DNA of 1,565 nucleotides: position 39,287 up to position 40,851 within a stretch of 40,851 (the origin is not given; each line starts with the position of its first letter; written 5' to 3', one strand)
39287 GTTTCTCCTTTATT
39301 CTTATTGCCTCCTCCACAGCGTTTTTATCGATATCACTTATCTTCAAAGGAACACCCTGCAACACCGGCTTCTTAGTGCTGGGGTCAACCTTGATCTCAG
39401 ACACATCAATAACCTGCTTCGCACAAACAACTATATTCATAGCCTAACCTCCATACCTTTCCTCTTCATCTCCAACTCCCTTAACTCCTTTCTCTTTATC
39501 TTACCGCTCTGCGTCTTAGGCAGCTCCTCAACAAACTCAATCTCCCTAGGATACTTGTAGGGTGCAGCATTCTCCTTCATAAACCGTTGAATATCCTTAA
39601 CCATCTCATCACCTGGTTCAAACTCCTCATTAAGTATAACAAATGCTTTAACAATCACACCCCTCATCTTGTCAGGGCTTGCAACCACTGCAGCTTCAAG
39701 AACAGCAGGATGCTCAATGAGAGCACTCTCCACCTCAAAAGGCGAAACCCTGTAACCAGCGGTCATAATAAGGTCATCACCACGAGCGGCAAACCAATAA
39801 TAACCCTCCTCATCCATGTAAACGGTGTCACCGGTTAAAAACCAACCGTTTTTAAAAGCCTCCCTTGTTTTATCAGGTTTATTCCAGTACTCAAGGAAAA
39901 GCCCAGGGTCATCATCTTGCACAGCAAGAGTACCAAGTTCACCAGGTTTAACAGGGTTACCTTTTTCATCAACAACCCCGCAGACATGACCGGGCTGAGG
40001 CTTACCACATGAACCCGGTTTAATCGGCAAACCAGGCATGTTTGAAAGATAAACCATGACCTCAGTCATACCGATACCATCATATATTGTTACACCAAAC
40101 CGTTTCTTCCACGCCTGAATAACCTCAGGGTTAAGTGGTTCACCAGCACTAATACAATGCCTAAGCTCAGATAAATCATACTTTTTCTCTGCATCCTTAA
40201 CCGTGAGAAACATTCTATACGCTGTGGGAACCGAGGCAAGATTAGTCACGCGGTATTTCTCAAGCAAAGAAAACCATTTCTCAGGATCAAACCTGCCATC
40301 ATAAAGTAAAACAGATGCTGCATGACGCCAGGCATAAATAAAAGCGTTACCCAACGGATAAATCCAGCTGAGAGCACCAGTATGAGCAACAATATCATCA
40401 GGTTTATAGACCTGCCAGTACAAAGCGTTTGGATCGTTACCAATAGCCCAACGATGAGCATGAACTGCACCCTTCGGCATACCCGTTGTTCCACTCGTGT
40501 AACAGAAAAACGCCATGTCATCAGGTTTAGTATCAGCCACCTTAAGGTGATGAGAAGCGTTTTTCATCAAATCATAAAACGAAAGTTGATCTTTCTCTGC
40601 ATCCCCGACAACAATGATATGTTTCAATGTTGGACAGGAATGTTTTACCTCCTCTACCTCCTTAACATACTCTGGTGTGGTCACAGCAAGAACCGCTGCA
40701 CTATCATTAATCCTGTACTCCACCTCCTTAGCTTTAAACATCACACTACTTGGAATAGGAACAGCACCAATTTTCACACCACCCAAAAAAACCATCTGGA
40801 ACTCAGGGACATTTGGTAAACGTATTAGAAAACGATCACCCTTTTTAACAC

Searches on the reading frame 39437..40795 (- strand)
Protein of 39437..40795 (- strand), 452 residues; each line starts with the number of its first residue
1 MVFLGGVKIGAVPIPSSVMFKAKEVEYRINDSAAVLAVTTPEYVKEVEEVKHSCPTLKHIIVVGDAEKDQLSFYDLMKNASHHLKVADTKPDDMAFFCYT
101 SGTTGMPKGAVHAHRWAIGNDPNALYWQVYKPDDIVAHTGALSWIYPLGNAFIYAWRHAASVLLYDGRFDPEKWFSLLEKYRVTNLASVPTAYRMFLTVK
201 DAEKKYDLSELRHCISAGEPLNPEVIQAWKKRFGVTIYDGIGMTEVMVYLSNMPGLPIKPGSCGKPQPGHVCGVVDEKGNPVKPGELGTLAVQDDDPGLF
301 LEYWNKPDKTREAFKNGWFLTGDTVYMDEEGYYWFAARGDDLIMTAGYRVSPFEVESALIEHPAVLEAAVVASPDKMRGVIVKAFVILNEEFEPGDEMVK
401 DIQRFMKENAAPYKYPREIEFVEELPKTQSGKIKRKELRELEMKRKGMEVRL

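Call 5: search_protein_families(library=pfam, proteins=[window:39437-40795:-])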
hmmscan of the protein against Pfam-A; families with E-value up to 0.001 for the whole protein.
window:39437-40795:- (452 aa): 2 families
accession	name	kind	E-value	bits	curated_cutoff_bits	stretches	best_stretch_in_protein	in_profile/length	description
PF00501.34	AMP-binding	-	1.6e-60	205.4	29.9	1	2-304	62-384/384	AMP-binding enzyme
PF13193.12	AMP-binding_C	-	2.2e-24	86.6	24.5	1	354-432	1-76/76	AMP-binding enzyme C-terminal domain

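Call 34: search_protein_families(library=ncbifam, proteins=[window:39437-40795:-], max_evalue=0.00001)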
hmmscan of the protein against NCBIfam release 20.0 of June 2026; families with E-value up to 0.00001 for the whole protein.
window:39437-40795:- (452 aa): 102 families (the best 25 are shown)
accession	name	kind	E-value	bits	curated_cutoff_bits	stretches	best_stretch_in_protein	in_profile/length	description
NF047394.1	AcylCoAsynMbcS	equivalog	5.2e-143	477.4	850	1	2-445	82-523/525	acyl-CoA synthetase MbcS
NF003313.0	PRK04319.1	equivalog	1.3e-127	426.5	729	1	3-444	116-563/574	acetate--CoA ligase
TIGR02262.1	benz_CoA_lig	subfamily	1.7e-106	357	375.25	1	2-440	71-507/508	benzoate-CoA ligase family protein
NF004837.0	PRK06187.1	subfamily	1.8e-96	323.5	476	1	2-442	74-522/531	long-chain-fatty-acid--CoA ligase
NF053567.1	HBDA_AROS1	equivalog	2.1e-81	273.9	1000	1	3-441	81-518/523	3-hydroxybenzoate--CoA ligase HbdA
TIGR02188.1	Ac_CoA_lig_AcsA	equivalog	7.3e-78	262.4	724.95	1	3-445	131-608/629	acetate--CoA ligase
NF006181.0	PRK08314.1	subfamily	2.4e-75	253.9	705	1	71-446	184-558/563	long-chain-fatty-acid--CoA ligase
NF001208.0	PRK00174.1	subfamily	6.9e-75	252.6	657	1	6-445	155-623/649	acetate--CoA ligase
NF005702.0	PRK07514.1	subfamily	2.1e-73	247.4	558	1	1-440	69-498/506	malonyl-CoA synthase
NF005676.0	PRK07470.1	equivalog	9.8e-70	235.7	774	1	7-445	91-532/544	acyl-CoA synthetase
NF006182.0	PRK08316.1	subfamily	2e-67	227.8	663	1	2-441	77-516/523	fatty acyl-CoA synthetase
NF052269.1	Staph_lig_FadD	equivalog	5.1e-67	226.3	650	1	4-441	70-492/499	long-chain-fatty-acid--CoA ligase FadD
NF005307.0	PRK06839.1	equivalog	3e-65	220.8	748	1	2-441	69-492/496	o-succinylbenzoate--CoA ligase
NF004822.0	PRK06178.1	equivalog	9.3e-65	219.3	782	1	2-441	103-566/571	acyl-CoA synthetase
NF005857.1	PRK07786.1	exception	5e-63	213.4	733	1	5-440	78-510/513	fatty-acid--CoA ligase FadD5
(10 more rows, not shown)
